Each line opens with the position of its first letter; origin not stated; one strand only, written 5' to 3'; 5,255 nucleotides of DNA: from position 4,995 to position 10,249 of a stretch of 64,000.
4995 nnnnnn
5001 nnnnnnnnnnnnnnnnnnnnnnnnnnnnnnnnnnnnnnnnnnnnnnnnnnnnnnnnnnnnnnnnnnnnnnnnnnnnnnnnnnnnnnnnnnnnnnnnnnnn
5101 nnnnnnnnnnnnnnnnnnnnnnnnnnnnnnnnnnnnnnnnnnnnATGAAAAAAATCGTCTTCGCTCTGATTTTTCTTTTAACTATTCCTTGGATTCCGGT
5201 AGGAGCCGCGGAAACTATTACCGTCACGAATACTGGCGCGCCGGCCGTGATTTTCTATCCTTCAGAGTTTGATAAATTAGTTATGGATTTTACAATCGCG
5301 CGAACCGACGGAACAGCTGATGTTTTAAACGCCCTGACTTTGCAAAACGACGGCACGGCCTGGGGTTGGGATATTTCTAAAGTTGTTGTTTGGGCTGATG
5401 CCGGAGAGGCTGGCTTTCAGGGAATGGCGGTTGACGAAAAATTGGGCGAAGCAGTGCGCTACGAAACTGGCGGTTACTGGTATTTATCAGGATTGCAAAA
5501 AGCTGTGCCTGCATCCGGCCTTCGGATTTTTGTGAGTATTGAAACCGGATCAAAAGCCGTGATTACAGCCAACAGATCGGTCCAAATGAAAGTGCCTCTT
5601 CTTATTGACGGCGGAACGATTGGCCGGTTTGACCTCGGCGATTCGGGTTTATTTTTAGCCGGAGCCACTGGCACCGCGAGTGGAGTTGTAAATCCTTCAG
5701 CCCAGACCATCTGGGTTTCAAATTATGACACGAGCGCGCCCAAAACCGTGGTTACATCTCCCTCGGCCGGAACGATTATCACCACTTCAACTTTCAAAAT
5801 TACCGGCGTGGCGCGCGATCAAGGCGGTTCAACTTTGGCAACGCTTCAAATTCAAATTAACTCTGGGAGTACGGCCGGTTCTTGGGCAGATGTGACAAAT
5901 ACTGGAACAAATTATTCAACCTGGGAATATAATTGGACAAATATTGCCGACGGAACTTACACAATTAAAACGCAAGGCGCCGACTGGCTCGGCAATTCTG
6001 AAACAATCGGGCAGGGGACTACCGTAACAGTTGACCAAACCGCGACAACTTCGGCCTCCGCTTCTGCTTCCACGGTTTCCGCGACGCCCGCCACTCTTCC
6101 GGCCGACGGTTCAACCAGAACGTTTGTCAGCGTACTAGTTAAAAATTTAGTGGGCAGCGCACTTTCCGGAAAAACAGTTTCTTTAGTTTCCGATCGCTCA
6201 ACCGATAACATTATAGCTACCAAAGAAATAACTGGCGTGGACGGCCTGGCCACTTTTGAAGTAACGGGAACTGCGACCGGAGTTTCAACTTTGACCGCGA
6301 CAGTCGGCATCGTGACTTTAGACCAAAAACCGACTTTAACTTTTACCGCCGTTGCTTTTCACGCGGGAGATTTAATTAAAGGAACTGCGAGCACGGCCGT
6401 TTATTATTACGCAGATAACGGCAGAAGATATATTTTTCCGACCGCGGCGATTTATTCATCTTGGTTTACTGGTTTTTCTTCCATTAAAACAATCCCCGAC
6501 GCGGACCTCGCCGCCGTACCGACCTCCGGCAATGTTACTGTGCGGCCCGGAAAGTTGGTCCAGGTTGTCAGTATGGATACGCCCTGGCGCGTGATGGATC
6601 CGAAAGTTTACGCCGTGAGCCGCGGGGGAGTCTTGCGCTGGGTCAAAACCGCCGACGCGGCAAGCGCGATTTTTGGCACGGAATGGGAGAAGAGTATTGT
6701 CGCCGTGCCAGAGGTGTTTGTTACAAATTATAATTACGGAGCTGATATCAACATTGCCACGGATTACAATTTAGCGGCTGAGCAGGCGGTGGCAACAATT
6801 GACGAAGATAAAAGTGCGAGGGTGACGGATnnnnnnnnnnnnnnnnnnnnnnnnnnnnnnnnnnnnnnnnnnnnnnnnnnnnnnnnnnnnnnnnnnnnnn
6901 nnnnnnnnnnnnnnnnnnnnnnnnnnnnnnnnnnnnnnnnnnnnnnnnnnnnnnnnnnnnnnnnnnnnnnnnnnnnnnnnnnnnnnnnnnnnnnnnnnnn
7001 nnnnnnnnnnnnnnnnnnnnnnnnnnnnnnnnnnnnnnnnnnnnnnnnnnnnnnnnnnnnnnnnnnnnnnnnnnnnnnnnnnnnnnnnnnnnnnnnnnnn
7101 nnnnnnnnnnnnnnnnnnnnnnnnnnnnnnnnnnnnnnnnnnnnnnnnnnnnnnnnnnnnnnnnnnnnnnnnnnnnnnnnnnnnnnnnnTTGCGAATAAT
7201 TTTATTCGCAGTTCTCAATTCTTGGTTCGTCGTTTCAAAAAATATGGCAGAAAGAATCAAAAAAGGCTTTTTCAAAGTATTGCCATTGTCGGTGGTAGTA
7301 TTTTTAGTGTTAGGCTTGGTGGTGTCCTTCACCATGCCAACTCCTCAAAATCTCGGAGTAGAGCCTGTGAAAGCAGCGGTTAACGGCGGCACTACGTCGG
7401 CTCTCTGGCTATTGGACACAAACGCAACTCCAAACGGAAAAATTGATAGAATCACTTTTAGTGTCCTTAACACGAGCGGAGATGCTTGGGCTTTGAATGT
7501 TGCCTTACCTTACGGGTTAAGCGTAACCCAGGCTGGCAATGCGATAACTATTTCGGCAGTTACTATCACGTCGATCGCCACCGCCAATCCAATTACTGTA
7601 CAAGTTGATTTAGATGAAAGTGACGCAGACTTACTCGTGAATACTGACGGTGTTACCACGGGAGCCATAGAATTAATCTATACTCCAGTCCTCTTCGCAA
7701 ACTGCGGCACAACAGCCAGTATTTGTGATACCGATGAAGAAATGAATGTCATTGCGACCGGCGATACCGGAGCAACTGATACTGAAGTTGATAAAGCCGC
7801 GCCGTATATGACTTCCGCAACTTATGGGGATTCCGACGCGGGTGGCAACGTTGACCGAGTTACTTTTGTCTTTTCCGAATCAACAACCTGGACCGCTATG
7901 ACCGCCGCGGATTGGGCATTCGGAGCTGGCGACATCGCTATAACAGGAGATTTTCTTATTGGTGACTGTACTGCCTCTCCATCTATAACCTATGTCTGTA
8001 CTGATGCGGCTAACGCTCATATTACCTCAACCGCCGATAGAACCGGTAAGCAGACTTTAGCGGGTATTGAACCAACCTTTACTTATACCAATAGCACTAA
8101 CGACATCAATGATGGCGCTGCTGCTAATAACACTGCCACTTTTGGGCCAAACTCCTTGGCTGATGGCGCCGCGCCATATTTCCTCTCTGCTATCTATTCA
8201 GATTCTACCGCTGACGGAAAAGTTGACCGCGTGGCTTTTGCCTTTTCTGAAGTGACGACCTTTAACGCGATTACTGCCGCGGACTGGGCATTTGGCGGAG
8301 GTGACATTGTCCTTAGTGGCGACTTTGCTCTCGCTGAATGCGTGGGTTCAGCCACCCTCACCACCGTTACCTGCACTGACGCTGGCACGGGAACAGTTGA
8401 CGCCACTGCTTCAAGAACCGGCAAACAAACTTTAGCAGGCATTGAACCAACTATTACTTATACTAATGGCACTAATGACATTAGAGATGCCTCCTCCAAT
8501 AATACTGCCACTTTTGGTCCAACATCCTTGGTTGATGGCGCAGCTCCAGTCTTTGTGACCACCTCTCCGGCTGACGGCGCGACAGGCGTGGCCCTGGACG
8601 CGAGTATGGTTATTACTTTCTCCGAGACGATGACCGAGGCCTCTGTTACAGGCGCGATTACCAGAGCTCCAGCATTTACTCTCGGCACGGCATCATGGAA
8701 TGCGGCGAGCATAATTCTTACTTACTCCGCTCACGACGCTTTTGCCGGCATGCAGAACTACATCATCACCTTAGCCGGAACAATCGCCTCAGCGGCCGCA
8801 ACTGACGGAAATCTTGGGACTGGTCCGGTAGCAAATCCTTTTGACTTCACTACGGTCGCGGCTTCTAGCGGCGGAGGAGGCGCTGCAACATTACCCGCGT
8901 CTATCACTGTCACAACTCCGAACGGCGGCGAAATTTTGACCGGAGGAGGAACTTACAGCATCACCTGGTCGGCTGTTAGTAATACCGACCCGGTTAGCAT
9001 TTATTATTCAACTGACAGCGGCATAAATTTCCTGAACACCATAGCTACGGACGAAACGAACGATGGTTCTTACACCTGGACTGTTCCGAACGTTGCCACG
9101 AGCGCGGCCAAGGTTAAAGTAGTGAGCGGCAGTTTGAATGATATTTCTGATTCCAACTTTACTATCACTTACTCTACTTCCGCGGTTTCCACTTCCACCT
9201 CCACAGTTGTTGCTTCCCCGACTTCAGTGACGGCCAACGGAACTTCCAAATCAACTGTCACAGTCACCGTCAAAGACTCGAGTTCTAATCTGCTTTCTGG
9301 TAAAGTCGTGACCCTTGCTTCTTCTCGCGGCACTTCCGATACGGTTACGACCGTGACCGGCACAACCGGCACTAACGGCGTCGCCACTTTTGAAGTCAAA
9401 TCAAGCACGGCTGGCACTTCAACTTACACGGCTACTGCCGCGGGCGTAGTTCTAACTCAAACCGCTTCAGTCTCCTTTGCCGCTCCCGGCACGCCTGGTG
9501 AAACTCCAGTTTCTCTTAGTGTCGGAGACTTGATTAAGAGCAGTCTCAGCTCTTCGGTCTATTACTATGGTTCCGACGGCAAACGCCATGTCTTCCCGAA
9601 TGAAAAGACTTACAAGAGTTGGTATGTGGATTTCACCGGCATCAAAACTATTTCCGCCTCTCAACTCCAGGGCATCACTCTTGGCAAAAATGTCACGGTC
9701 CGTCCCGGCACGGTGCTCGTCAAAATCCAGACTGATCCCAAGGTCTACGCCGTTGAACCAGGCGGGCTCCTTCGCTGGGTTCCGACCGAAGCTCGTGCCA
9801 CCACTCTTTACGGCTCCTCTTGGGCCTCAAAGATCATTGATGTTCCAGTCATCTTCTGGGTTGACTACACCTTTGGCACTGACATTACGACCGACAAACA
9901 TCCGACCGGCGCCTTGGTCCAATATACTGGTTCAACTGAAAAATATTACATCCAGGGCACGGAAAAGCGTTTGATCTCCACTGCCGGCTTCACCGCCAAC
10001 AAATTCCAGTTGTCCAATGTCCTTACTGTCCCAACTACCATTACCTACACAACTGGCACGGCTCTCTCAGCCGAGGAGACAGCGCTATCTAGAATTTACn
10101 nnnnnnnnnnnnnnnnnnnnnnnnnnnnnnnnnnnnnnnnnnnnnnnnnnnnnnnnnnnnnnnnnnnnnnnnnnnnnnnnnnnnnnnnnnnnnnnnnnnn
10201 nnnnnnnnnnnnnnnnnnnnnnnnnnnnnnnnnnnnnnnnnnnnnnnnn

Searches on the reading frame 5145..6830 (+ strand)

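Call 84: search_protein_families(library=pfam, proteins=[window:5145-6830:+], max_evalue=0.00001)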
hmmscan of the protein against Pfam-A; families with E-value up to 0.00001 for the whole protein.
window:5145-6830:+ (562 aa): 1 family
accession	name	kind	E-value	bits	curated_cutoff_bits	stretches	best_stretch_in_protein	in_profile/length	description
PF02369.22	Big_1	-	3.4e-11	43.5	34.9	1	309-401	2-93/93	Bacterial Ig-like domain (group 1)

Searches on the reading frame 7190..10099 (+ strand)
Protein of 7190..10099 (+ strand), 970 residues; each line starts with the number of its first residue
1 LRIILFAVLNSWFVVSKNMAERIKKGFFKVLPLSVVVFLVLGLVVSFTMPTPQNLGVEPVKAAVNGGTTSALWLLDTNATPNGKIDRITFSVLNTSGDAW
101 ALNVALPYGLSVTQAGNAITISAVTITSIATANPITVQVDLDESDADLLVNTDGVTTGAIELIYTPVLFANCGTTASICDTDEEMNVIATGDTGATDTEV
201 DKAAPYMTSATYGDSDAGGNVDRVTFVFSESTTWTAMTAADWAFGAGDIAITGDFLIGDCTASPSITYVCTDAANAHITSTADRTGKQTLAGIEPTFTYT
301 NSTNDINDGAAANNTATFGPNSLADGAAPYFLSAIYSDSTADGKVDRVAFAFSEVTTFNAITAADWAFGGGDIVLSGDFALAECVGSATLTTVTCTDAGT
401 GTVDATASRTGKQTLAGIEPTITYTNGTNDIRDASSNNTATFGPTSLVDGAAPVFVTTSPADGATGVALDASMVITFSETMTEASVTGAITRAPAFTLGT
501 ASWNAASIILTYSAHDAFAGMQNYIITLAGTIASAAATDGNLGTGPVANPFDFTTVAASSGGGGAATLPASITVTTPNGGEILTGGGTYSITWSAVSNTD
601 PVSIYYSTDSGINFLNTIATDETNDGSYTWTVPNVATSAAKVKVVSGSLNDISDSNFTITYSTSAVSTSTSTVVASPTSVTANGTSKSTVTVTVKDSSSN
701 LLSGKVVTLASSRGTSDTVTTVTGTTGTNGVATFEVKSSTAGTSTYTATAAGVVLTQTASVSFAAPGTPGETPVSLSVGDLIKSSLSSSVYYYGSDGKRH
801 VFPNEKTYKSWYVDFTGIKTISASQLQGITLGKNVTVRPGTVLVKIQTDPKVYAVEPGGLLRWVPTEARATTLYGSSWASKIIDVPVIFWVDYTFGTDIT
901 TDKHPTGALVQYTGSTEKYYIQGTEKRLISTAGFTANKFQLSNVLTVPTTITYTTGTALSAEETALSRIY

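Call 84: search_protein_families(library=pfam, proteins=[window:7190-10099:+], max_evalue=0.00001)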
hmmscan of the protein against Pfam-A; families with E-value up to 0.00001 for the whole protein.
window:7190-10099:+ (970 aa): 3 families
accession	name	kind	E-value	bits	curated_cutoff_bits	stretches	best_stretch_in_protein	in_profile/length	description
PF02369.22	Big_1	-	5.6e-14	52.5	34.9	1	671-763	2-92/93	Bacterial Ig-like domain (group 1)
PF09134.16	Invasin_D3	-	7.9e-14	52.4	33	1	667-765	1-97/98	Invasin, domain 3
PF13205.12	Big_5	-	7.4e-11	43.1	23.6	1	449-555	1-105/105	Bacterial Ig-like domain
